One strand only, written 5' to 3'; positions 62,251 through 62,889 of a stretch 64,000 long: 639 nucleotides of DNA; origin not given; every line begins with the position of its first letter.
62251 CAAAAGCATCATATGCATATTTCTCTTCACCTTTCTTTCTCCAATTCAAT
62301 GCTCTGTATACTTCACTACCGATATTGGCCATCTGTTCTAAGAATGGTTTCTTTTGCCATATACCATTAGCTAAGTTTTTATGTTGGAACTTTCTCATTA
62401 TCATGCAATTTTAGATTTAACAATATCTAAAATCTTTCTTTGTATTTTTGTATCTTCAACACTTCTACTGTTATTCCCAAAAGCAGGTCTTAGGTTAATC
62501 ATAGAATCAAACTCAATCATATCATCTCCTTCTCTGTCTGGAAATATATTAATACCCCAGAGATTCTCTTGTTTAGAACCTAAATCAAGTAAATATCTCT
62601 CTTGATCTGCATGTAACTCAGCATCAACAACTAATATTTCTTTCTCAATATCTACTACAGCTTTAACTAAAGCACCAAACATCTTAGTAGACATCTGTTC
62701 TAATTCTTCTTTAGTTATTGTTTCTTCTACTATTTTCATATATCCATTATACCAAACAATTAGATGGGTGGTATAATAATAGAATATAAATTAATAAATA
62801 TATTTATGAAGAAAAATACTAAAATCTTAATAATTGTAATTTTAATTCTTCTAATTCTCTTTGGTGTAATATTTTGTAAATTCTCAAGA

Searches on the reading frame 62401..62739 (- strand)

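Call 45: search_protein_families(library=pfam, proteins=[window:62401-62739:-], max_evalue=0.01)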
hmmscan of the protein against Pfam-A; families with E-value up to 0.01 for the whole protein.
window:62401-62739:- (112 aa): 1 family
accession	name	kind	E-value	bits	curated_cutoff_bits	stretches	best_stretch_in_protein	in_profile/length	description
PF18924.5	DUF5674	-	5.7e-34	116.9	27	1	3-108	2-107/109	Protein of unknown function (DUF5674)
